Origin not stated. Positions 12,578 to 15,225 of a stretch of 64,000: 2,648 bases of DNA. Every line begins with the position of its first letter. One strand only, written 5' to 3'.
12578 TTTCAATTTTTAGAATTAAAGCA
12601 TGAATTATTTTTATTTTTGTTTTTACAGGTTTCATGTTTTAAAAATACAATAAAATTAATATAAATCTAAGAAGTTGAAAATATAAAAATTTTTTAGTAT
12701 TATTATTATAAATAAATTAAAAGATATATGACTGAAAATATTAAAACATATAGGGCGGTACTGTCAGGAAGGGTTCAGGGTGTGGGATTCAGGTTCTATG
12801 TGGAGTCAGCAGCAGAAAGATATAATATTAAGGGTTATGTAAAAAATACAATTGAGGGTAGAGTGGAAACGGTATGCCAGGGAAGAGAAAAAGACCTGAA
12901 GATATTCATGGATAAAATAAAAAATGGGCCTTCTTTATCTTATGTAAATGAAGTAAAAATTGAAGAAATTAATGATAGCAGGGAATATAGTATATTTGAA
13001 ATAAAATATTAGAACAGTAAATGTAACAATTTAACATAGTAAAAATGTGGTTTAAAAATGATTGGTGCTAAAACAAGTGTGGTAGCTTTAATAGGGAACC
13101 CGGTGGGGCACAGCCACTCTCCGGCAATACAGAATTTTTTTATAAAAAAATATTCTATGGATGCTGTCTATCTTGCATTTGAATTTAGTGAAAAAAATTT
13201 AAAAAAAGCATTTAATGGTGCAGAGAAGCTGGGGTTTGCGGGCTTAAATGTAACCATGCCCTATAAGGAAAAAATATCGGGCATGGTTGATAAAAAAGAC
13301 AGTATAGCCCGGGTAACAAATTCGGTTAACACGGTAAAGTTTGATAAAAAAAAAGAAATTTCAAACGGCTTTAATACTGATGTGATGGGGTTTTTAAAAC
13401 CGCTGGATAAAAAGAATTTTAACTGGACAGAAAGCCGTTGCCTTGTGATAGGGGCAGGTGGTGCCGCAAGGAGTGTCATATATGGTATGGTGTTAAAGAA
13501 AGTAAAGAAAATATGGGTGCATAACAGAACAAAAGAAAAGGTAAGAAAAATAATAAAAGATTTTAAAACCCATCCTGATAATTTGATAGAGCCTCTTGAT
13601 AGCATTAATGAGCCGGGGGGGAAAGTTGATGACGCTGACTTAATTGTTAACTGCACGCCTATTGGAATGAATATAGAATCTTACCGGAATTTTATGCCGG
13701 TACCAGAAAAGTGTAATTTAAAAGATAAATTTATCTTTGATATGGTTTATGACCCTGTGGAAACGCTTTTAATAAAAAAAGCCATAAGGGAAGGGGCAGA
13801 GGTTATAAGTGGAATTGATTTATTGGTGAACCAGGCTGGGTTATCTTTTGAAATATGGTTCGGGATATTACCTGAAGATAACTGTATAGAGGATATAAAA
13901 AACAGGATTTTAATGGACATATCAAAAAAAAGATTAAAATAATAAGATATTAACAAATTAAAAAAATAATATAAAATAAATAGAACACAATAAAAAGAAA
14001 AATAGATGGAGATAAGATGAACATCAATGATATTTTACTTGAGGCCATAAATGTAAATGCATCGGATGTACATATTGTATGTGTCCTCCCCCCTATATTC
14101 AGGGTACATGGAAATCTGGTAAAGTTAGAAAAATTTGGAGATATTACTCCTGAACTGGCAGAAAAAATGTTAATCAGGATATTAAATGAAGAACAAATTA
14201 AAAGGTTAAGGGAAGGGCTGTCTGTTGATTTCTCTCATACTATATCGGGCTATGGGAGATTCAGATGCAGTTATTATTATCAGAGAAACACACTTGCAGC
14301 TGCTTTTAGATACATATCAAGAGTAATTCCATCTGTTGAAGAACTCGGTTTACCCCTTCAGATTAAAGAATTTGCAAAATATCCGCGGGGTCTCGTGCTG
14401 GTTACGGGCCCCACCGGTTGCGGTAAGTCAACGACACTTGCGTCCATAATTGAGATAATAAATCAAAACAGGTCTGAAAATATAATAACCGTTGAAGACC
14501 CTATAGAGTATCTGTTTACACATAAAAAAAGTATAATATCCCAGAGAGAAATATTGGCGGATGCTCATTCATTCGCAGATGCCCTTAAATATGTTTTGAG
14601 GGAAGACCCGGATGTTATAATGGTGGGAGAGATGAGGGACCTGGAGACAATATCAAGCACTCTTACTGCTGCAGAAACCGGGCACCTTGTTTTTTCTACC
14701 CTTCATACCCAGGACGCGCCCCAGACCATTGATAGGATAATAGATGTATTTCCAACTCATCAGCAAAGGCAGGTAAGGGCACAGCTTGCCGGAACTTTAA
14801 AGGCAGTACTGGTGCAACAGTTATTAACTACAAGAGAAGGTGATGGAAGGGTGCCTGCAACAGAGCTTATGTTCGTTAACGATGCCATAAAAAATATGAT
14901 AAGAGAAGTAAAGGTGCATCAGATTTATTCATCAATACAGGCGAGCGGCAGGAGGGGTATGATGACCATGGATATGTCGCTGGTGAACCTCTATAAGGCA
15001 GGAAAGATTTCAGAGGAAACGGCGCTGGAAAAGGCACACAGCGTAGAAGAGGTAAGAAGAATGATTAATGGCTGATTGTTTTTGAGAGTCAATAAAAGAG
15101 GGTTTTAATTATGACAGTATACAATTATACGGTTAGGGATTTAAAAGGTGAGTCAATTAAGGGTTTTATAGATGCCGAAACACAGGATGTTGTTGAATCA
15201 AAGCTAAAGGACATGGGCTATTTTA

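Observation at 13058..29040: Type IV pilus system woven into the shikimate operon, with its own sigma factor and adhesin cassette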

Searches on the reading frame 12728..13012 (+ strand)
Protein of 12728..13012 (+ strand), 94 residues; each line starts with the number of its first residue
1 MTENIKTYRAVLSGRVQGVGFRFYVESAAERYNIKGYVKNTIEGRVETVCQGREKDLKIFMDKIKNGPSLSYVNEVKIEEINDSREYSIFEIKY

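Call 7: search_protein_families(library=pfam, proteins=[window:12728-13012:+], max_evalue=0.00001)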
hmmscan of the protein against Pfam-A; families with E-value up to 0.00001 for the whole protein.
window:12728-13012:+ (94 aa): 1 family
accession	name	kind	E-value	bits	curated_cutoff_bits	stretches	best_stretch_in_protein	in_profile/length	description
PF00708.24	Acylphosphatase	-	7.1e-25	87.5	22.5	1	9-92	2-85/85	Acylphosphatase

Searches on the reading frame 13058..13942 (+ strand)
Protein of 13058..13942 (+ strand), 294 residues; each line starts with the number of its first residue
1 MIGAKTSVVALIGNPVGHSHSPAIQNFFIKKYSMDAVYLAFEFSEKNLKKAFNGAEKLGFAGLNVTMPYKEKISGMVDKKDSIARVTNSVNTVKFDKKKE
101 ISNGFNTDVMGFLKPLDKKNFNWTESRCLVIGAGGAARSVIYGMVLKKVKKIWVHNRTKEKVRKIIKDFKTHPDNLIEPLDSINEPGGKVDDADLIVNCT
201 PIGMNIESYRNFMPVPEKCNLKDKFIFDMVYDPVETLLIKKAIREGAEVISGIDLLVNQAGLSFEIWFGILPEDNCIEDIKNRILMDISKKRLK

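Call 4: search_protein_families(library=pfam, proteins=[window:13058-13942:+], max_evalue=0.01)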
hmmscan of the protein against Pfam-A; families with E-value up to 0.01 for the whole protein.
window:13058-13942:+ (294 aa): 3 families
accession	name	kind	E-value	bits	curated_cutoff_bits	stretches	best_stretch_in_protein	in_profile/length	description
PF08501.16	Shikimate_dh_N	-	9.5e-24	83.9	27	1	11-93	1-83/83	Shikimate dehydrogenase substrate binding domain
PF01488.26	Shikimate_DH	-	1e-10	42.3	24.3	1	118-229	4-111/138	Shikimate / quinate 5-dehydrogenase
PF18317.6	SDH_C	-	0.00038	20.6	25.8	1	252-272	1-21/31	Shikimate 5'-dehydrogenase C-terminal domain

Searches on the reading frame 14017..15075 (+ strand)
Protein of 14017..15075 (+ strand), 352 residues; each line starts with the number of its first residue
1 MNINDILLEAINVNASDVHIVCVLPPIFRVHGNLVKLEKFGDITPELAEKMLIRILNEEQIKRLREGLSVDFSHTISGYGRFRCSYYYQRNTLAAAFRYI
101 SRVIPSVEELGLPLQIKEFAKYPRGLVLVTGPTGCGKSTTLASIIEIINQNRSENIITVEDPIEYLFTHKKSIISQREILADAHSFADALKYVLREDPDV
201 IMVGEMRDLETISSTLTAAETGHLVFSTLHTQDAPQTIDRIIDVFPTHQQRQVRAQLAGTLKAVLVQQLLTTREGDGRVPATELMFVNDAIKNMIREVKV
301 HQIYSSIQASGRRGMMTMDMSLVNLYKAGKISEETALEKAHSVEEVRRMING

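Call 4: search_protein_families(library=pfam, proteins=[window:14017-15075:+], max_evalue=0.01)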
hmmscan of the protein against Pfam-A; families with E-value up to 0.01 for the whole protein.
window:14017-15075:+ (352 aa): 16 families
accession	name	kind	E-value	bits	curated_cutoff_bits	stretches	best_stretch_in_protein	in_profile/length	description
PF00437.27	T2SSE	-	4.8e-49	167.4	24.9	1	3-319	12-320/370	Type II/IV secretion system protein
PF13401.12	AAA_22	-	0.00028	21.7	27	1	123-160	4-40/130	AAA domain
PF13191.12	AAA_16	-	0.00033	21.6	32.6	1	123-196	24-85/167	AAA ATPase domain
PF03215.21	Rad17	-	0.00034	21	23.8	1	118-159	39-80/186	Rad17 P-loop domain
PF13245.12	AAA_19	-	0.0005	20.7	25.1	1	122-160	9-42/134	AAA domain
PF13604.12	AAA_30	-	0.00076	19.7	27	0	116-151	10-45/191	AAA domain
PF00005.33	ABC_tran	-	0.0019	19.3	25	1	125-181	12-71/137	ABC transporter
PF04851.21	ResIII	-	0.0027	18.1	22.5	1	122-178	21-70/164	Type III restriction enzyme, res subunit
PF25199.1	nSTAND_NTPase5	-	0.0027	18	34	1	123-176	40-93/145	Novel STAND NTPase 5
PF01637.24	ATPase_2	-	0.003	17.8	33.2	1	119-171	14-65/225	ATPase domain predominantly from Archaea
PF13476.12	AAA_23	-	0.0036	18.4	27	1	119-144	17-39/201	AAA domain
PF13555.12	AAA_29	-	0.0037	17.4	27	1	123-147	21-45/61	P-loop containing region of AAA domain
PF24883.2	NPHP3_N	-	0.004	17.8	24.8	1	125-181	23-70/164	Nephrocystin 3, N-terminal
PF13173.12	AAA_14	-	0.0064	16.9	27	0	126-171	4-49/129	AAA domain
PF03266.21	NTPase_1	-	0.0072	16.6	23.9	0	127-151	2-26/168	NTPase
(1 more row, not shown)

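Call 25: search_protein_families(library=ncbifam, proteins=[window:14017-15075:+], max_evalue=0.001)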
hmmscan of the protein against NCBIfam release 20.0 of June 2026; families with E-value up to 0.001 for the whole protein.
window:14017-15075:+ (352 aa): 17 families
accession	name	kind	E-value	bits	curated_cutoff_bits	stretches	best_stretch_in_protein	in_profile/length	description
TIGR01420.1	pilT_fam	subfamily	7.4e-134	446.3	319.1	1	3-344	2-342/343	PilT/PilU family type 4a pilus ATPase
TIGR02525.1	plasmid_TraJ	equivalog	5.3e-44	150.7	368.3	1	87-337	112-364/372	plasmid transfer ATPase TraJ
TIGR02533.1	type_II_gspE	equivalog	2.6e-43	148.4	630.25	1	116-269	235-378/486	type II secretion system ATPase GspE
TIGR02538.1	type_IV_pilB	equivalog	3.6e-43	148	675.65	1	117-244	309-432/564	type IV-A pilus assembly ATPase PilB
TIGR02524.1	dot_icm_DotB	equivalog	1.6e-39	136.2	463.3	1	3-334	6-348/358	Dot/Icm type IV secretion system ATPase DotB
NF041000.1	ATPase_ComGA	equivalog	4.4e-38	130.8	300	1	114-271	118-266/267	competence type IV pilus ATPase ComGA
NF007755.0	PRK10436.1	equivalog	4.7e-38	131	617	1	3-270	89-355/465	type II secretion system protein GspE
NF053534.1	T4PilAsmATPsTfpB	equivalog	3.2e-37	128.2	850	1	115-269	327-475/584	type IV pilus assembly ATPase TfpB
NF058587.1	archaellum_moto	equivalog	5e-15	55.2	550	1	127-241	278-393/527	archaellum flagellar ATPase motor FlaI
TIGR02782.1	TrbB_P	equivalog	1.4e-14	54.1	304.55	1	127-266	139-277/303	P-type conjugative transfer ATPase TrbB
TIGR02788.1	VirB11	equivalog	2.8e-13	49.6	249.95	1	126-247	146-268/308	P-type DNA transfer ATPase VirB11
TIGR03819.1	heli_sec_ATPase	hypoth_equivalog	1.4e-11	44.2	373.15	1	126-266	180-324/340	TadA family conjugal transfer-associated ATPase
NF010469.0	PRK13894.1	subfamily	1.9e-11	43.9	508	1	127-250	152-273/320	conjugal transfer ATPase TrbB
NF010407.0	PRK13833.1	subfamily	8.8e-10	38.5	499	1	126-255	146-273/323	conjugal transfer protein TrbB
NF010425.0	PRK13851.1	equivalog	3.6e-09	36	461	1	125-244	163-283/344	type IV secretion system protein VirB11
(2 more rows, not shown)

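Call 43: find_homologous_proteins(query=window:14017-15075:+, max_evalue=1e-20)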
Query window:14017-15075:+ (352 aa): 8000 proteins with E <= 1e-20 among 8000 candidates; the best 120 are listed.
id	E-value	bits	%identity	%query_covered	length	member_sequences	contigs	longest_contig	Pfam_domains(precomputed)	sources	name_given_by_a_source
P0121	2.3e-218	742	97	100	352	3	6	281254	PF00437.27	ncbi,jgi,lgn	jgi:twitching motility protein PilT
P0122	8.3e-206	700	89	100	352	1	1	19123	PF00437.27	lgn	-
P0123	1.6e-200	683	87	100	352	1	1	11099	PF00437.27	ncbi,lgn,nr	ncbi:MAG: type IV pilus twitching motility protein PilT [Actinomycetota bacterium]|nr:type IV pilus 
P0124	8.0e-200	681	87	100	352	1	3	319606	PF00437.27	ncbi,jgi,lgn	-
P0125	1.5e-199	680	87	100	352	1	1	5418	PF00437.27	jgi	-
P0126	1.3e-197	674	85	99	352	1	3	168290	PF00437.27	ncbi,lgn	-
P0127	1.6e-194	663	85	100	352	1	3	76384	PF00437.27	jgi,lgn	-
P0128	1.1e-193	661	84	100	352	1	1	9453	PF00437.27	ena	-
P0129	1.3e-193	660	84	100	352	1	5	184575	PF00437.27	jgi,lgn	jgi:twitching motility protein PilT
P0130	2.2e-193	660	83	100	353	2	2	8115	PF00437.27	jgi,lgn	jgi:twitching motility protein PilT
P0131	1.8e-192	657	84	100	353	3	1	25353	PF00437.27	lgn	-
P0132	4.8e-192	655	83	100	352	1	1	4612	PF00437.27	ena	-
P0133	6.8e-192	655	84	100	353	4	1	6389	PF00437.27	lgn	-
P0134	1.2e-191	654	83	100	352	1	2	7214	PF00437.27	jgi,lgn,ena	-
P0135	3.5e-191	652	83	100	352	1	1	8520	PF00437.27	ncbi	ncbi:MAG TPA: type IV pilus twitching motility protein PilT [Candidatus Hydromicrobium sp.]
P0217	1.5e-144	499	65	99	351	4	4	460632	PF00437.27,PF13555.13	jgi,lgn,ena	-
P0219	2.1e-144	499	65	100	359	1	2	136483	PF00437.27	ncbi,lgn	-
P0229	2.1e-142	492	65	99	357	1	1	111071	PF00437.27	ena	-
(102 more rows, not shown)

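Call 44: find_encoding_contigs(protein=P0217, flank=10000, max_places=1)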
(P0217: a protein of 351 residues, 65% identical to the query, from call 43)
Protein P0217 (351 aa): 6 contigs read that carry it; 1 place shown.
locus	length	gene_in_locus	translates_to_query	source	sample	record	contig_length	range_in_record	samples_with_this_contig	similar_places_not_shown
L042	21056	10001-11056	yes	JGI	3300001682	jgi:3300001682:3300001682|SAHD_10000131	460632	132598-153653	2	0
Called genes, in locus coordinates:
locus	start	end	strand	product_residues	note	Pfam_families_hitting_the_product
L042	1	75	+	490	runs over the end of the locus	PF00171:Aldedh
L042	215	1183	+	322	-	PF00389:2-Hacid_dh, PF02826:2-Hacid_dh_C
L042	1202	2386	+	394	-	PF00701:DHDPS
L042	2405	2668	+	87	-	PF00936:BMC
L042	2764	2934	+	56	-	-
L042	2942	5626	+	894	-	PF01411:tRNA-synt_2c, PF07973:tRNA_SAD, PF02272:DHHA1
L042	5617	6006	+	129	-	PF03652:RuvX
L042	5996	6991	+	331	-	PF02618:YceG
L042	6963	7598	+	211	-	PF01135:PCMT (weak), PF01596:Methyltransf_3, PF13847:Methyltransf_31, PF08242:Methyltransf_12 (weak), PF13578:Methyltransf_24, PF13649:Methyltransf_25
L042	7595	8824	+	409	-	PF01136:Peptidase_U32, PF16325:Peptidase_U32_C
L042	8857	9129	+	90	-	PF00708:Acylphosphatase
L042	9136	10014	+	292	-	PF08501:Shikimate_dh_N, PF01488:Shikimate_DH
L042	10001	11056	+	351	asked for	PF00437:T2SSE, PF13555:AAA_29 (faint)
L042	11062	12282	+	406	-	PF28597:T2SSF_N, PF00482:T2SSF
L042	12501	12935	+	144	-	PF07963:N_methyl, PF08334:T2SSG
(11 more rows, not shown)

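Call 45: find_encoding_contigs(protein=P0219, flank=10000, max_places=1)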
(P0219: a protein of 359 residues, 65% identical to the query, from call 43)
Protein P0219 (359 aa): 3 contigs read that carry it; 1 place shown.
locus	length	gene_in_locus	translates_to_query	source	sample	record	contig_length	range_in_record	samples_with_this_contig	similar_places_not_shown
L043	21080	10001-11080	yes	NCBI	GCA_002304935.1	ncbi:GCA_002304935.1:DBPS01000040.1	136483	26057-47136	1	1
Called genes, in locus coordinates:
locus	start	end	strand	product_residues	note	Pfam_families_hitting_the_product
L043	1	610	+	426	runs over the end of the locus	PF01409:tRNA-synt_2d (faint), PF13393:tRNA-synt_His, PF00587:tRNA-synt_2b, PF03129:HGTP_anticodon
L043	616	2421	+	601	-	PF01336:tRNA_anti-codon, PF00152:tRNA-synt_2, PF01409:tRNA-synt_2d (faint), PF02938:GAD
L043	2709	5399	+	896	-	PF01411:tRNA-synt_2c, PF07973:tRNA_SAD, PF02272:DHHA1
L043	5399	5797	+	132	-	PF03652:RuvX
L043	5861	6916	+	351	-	PF02618:YceG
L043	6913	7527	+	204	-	PF01596:Methyltransf_3, PF01728:FtsJ (weak), PF13847:Methyltransf_31, PF08241:Methyltransf_11 (weak), PF08242:Methyltransf_12 (weak), PF13578:Methyltransf_24, PF13649:Methyltransf_25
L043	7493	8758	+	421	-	PF01136:Peptidase_U32, PF16325:Peptidase_U32_C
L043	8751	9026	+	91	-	PF00708:Acylphosphatase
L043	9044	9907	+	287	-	PF08501:Shikimate_dh_N, PF01488:Shikimate_DH, PF18317:SDH_C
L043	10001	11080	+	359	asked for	PF00437:T2SSE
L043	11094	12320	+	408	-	PF28597:T2SSF_N, PF00482:T2SSF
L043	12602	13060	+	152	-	PF07963:N_methyl, PF08334:T2SSG (weak)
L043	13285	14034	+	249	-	PF06750:A24_N_bact, PF01478:Peptidase_A24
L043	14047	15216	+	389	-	PF11104:PilM_2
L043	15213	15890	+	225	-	-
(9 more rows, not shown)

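Call 46: find_encoding_contigs(protein=P0229, flank=10000, max_places=1)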
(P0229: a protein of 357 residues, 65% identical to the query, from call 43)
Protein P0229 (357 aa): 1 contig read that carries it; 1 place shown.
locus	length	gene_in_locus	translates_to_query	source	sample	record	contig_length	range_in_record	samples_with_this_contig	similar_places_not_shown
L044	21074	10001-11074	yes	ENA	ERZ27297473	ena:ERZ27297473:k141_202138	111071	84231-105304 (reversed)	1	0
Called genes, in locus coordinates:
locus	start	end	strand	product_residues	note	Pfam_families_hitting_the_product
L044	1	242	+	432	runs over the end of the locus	PF13393:tRNA-synt_His, PF01409:tRNA-synt_2d (faint), PF00587:tRNA-synt_2b, PF03129:HGTP_anticodon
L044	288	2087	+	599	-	PF01336:tRNA_anti-codon, PF00152:tRNA-synt_2, PF02938:GAD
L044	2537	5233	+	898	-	PF01411:tRNA-synt_2c, PF07973:tRNA_SAD, PF02272:DHHA1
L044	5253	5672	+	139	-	PF03652:RuvX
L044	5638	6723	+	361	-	PF02618:YceG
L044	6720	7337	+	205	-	PF01596:Methyltransf_3, PF01728:FtsJ (weak), PF13847:Methyltransf_31, PF08241:Methyltransf_11 (faint), PF13578:Methyltransf_24, PF13649:Methyltransf_25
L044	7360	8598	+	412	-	PF01136:Peptidase_U32, PF16325:Peptidase_U32_C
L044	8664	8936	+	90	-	PF00708:Acylphosphatase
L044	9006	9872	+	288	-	PF08501:Shikimate_dh_N, PF01488:Shikimate_DH (weak), PF18317:SDH_C (weak)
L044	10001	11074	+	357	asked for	PF00437:T2SSE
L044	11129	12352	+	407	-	PF28597:T2SSF_N, PF00482:T2SSF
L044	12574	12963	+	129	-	-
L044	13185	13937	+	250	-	PF06750:A24_N_bact, PF01478:Peptidase_A24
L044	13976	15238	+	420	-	PF11104:PilM_2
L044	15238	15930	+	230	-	PF05137:PilN (weak)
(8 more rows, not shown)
